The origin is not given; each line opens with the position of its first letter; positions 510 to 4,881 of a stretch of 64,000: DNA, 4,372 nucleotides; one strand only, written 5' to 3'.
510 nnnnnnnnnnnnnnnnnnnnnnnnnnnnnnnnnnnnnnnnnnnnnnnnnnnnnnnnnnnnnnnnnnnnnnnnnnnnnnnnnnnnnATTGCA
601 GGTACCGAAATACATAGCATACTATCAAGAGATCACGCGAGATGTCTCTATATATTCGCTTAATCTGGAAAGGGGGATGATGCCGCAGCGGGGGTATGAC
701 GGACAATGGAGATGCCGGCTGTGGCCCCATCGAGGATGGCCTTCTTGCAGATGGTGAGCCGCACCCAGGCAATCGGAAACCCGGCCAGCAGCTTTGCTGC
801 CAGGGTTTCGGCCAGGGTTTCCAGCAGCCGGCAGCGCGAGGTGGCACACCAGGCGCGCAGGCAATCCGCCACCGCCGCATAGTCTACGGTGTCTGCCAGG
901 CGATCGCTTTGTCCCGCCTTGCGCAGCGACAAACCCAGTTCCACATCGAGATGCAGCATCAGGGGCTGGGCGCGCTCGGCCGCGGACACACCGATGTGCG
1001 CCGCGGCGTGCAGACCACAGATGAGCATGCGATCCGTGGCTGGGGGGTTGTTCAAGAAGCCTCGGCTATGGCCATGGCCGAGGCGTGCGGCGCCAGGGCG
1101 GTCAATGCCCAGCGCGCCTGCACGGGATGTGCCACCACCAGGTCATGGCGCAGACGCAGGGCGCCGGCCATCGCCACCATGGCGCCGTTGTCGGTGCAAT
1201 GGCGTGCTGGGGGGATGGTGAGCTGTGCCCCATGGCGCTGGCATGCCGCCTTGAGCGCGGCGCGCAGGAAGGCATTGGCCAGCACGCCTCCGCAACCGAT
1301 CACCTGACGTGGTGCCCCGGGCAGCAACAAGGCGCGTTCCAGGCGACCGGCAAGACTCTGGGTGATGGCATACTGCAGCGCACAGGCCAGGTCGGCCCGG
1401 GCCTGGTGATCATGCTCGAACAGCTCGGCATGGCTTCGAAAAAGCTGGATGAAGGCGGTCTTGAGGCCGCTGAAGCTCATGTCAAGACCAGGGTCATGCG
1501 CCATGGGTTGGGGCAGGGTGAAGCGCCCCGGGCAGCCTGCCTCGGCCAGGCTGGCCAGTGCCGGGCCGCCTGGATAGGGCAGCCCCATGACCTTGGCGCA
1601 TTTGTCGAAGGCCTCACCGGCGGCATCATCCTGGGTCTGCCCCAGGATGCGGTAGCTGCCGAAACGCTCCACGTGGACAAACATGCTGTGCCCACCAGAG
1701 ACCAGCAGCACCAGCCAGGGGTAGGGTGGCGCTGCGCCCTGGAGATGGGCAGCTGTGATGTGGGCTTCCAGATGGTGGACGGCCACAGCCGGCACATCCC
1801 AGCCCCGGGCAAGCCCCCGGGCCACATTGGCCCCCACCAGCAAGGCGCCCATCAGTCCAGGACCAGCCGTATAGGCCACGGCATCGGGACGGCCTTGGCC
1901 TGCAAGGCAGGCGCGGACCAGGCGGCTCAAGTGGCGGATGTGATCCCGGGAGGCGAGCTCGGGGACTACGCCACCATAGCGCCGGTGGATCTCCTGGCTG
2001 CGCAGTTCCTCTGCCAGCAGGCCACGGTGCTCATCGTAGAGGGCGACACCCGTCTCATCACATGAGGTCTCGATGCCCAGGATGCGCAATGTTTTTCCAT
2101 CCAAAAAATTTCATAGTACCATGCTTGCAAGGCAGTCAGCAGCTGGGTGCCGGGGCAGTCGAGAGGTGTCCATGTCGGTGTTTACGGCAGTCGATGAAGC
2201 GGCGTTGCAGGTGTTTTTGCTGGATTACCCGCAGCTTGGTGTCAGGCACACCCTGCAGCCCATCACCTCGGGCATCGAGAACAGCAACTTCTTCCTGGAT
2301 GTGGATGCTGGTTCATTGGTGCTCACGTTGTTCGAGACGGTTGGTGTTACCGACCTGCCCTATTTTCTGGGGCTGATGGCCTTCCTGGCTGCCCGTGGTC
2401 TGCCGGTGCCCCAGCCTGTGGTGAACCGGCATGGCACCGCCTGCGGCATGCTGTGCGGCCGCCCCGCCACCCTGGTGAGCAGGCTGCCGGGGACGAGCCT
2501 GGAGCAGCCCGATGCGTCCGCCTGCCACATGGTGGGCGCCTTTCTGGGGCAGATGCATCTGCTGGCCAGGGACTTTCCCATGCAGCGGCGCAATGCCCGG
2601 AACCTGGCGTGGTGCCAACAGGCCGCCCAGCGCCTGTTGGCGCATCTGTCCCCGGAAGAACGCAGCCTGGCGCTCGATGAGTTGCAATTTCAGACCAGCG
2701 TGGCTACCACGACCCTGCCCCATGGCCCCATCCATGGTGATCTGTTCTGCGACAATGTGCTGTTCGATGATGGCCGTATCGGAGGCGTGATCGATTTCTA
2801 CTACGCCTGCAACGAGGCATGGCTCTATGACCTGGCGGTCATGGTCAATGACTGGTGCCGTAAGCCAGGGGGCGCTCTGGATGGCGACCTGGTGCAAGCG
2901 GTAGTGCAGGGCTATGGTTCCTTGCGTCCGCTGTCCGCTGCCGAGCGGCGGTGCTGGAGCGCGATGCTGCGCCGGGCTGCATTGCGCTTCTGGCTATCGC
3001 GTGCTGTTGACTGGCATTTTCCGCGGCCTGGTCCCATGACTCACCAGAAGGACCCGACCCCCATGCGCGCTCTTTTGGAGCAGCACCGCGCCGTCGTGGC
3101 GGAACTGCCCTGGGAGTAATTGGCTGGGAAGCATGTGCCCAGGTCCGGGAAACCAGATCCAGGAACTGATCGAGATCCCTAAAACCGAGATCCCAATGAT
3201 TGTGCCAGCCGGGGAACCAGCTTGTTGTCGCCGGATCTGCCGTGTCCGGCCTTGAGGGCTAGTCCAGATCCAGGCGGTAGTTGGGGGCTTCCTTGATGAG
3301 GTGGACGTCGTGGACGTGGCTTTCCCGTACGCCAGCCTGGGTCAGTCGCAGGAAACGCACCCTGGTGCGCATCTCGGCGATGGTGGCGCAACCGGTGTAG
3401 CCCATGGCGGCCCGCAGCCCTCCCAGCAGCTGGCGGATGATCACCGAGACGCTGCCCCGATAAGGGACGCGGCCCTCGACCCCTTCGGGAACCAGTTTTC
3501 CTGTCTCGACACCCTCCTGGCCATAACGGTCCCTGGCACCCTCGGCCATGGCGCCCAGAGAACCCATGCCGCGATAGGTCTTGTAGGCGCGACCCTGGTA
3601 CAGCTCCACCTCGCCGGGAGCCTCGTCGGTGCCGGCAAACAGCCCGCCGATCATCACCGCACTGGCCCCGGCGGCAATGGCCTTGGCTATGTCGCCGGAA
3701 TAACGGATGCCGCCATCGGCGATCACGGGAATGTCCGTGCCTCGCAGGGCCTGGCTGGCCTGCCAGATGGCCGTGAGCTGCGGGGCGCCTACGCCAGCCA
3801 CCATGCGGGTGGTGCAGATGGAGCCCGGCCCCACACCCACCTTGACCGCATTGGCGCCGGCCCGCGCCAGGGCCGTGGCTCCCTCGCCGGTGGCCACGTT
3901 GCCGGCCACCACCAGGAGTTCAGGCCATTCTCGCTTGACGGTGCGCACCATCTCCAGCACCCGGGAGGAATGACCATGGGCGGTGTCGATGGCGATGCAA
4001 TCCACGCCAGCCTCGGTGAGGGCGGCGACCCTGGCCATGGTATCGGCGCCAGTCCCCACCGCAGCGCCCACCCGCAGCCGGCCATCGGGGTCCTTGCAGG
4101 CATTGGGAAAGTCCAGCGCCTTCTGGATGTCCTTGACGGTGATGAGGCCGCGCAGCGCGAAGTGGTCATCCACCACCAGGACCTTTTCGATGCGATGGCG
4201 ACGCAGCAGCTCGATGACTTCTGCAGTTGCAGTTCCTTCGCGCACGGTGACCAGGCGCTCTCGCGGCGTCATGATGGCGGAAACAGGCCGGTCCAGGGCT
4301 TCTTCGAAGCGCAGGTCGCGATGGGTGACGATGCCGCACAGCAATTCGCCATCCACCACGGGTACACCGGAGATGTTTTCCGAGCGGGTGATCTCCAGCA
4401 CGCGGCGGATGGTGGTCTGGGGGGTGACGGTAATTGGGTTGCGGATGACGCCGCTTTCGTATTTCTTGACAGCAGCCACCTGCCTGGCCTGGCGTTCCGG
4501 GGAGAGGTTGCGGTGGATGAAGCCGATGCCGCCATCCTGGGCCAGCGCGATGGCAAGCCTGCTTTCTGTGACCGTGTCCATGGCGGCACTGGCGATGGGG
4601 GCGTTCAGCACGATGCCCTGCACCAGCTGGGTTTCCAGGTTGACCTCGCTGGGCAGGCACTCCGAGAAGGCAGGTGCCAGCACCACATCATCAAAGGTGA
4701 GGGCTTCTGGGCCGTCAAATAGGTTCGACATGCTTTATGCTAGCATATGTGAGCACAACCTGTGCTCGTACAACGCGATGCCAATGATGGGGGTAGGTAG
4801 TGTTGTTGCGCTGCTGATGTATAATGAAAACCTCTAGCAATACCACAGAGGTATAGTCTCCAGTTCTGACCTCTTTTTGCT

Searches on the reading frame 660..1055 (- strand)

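Call 32: search_protein_families(library=pfam, proteins=[window:660-1055:-], max_evalue=0.01)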
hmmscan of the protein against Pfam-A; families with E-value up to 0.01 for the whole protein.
window:660-1055:- (131 aa): 1 family
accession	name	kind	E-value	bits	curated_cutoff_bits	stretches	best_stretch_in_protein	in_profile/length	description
PF02152.23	FolB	-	3.9e-25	89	31.8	1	12-116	3-109/113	Dihydroneopterin aldolase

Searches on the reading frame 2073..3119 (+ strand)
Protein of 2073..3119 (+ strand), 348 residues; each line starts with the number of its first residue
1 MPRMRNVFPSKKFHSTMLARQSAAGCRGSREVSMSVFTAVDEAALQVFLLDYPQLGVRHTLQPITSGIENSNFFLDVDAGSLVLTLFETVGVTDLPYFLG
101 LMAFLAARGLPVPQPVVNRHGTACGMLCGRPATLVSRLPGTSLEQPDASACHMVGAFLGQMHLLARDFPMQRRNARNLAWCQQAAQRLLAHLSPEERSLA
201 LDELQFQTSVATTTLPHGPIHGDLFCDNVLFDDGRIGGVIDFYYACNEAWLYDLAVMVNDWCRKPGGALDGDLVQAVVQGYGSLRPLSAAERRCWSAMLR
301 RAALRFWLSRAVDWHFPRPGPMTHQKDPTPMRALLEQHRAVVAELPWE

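Call 65: search_protein_families(library=pfam, proteins=[window:2073-3119:+], max_evalue=0.00001)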
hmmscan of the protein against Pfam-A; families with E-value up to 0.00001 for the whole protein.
window:2073-3119:+ (348 aa): 2 families
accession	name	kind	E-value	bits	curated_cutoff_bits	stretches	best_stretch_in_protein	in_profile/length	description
PF01636.29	APH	-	5.6e-43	147.9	23.2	1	60-287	1-239/239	Phosphotransferase enzyme family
PF19974.5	TCAD9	-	4.8e-06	26.4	40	1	211-263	291-343/429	Ternary complex associated domain 9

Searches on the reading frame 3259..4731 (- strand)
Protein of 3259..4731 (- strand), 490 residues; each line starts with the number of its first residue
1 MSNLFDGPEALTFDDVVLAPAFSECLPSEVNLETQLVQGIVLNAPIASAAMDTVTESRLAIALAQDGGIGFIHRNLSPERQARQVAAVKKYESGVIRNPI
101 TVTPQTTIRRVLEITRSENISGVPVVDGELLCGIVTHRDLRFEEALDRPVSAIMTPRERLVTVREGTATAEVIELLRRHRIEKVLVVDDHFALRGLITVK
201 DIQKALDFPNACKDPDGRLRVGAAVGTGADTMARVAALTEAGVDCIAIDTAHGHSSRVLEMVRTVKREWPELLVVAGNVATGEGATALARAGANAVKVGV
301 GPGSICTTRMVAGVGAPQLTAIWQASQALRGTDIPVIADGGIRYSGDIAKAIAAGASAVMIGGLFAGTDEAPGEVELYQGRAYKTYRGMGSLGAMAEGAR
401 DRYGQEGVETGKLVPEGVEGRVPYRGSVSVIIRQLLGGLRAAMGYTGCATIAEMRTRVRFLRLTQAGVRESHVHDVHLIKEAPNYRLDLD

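Call 65: search_protein_families(library=pfam, proteins=[window:3259-4731:-], max_evalue=0.00001)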
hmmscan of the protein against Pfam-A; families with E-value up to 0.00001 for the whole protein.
window:3259-4731:- (490 aa): 4 families
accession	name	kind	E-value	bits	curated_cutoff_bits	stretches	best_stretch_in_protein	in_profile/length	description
PF00478.31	IMPDH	-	1.2e-156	521.4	25.6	1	10-474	1-345/345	IMP dehydrogenase / GMP reductase domain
PF00571.33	CBS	-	4e-21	75.5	24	2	96-141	6-52/57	CBS domain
PF03060.21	NMO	-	1.5e-09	38.2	28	0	264-373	128-233/331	Nitronate monooxygenase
PF01070.24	FMN_dh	-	1.9e-09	37.5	24.9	1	256-366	204-306/350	FMN-dependent dehydrogenase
